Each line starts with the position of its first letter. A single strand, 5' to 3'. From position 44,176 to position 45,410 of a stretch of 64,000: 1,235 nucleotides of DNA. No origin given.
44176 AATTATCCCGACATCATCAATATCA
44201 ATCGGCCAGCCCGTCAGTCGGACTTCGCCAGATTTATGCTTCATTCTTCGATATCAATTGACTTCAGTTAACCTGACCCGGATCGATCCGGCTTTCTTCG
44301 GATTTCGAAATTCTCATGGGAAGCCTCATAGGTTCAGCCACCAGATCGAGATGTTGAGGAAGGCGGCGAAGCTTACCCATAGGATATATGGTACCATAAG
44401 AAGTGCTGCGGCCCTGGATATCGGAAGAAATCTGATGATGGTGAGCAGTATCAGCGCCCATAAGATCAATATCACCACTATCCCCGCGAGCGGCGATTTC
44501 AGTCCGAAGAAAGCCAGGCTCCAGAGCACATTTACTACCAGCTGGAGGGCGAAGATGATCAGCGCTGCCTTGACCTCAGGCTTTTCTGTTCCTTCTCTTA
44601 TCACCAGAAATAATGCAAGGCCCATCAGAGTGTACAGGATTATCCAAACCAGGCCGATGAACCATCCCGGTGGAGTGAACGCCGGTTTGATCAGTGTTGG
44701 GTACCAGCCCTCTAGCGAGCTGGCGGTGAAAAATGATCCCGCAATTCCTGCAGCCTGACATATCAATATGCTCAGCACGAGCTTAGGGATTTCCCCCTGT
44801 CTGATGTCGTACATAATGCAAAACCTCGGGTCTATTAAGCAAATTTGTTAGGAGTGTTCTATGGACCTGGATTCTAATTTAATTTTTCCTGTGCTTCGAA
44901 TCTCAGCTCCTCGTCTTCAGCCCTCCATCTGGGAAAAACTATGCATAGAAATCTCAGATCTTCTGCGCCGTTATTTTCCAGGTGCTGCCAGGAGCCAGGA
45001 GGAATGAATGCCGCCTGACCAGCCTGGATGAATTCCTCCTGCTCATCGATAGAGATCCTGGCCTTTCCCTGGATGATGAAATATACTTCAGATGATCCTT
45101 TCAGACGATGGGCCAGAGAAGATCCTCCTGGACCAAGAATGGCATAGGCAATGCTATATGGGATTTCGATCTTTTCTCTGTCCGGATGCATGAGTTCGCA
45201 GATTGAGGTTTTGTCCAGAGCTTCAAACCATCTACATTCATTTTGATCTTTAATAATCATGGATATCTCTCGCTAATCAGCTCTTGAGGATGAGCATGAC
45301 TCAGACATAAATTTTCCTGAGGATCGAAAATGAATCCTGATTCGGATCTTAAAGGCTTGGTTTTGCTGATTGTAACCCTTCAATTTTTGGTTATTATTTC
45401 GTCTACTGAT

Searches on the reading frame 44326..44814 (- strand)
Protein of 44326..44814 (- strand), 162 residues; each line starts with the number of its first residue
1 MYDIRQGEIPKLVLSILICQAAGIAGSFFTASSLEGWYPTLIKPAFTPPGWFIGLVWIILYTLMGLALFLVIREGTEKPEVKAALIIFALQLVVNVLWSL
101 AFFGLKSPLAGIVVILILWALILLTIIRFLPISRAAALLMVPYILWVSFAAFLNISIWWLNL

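Call 7: search_protein_families(library=ncbifam, proteins=[window:44326-44814:-], max_evalue=0.01)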
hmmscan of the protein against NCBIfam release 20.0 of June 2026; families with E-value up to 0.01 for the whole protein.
window:44326-44814:- (162 aa): 1 family
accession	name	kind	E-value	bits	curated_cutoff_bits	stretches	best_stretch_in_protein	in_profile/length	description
NF047825.1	T-richsensTspOAlph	equivalog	4.1e-33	114.7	180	1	15-161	9-148/152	tryptophan-rich sensory protein TspO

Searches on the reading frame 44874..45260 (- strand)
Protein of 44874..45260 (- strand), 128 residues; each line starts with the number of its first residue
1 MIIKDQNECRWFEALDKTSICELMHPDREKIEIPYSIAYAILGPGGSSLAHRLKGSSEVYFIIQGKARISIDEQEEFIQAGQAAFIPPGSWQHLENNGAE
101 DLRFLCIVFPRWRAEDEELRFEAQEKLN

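Call 7: search_protein_families(library=ncbifam, proteins=[window:44874-45260:-], max_evalue=0.01)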
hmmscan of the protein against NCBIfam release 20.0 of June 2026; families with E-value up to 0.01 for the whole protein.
window:44874-45260:- (128 aa): 8 families
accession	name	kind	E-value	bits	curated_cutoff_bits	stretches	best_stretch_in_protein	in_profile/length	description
NF008373.0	PRK11171.1-2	equivalog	2e-07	30.5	445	1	44-107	78-141/274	(S)-ureidoglycine aminohydrolase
TIGR01479.1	GMP_PMI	equivalog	4.5e-07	29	372.95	1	40-125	380-465/467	mannose-1-phosphate guanylyltransferase/mannose-6-phosphate isomerase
NF008376.0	PRK11171.1-5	equivalog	4.9e-07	29.2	338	1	43-107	77-141/278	(S)-ureidoglycine aminohydrolase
NF040771.1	AAH_UGLYAH2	exception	8.4e-07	28.4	350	1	43-106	72-135/267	bifunctional allantoicase/(S)-ureidoglycine aminohydrolase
TIGR03214.2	ura-cupin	equivalog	8.4e-05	22.2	200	1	43-107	55-121/249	(S)-ureidoglycine aminohydrolase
NF049978.1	AminoSalDhMabB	equivalog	0.0012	18.3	650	1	40-104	254-317/351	5-aminosalicylate 1,2-dioxygenase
NF012004.0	PRK15460.1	equivalog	0.0034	16.1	859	1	55-123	405-473/478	mannose-1-phosphate guanyltransferase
TIGR03404.1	bicupin_oxalic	subfamily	0.0036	16.4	254.2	1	32-107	240-322/367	bicupin, oxalate decarboxylase family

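Call 23: find_encoding_contigs(protein=window:44874-45257:-, flank=10000, max_places=4)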
Protein window:44874-45257:- (127 aa): no gene with exactly this product is on record in the collection.

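Call 24: find_encoding_contigs(protein=window:44877-45260:-, flank=10000, max_places=4)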
Protein window:44877-45260:- (128 aa): 1 contig read that carries it; 1 place shown.
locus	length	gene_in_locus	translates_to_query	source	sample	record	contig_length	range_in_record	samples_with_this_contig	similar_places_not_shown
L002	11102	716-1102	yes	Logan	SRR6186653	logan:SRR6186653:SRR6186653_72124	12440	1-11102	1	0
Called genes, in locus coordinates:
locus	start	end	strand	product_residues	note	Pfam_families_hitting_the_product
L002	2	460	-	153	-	?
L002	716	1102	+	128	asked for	PF01050:MannoseP_isomer (weak), PF07883:Cupin_2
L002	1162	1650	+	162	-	PF03073:TspO_MBR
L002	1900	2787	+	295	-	PF00581:Rhodanese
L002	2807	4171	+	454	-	PF00753:Lactamase_B, PF00581:Rhodanese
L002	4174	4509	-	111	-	PF00171:Aldedh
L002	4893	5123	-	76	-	-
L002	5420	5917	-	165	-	PF02469:Fasciclin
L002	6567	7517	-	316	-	PF02469:Fasciclin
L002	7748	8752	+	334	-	-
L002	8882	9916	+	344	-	-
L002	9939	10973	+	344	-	PF08240:ADH_N, PF16912:Glu_dehyd_C (weak), PF00107:ADH_zinc_N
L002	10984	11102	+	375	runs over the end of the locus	PF02885:Glycos_trans_3N, PF00591:Glycos_transf_3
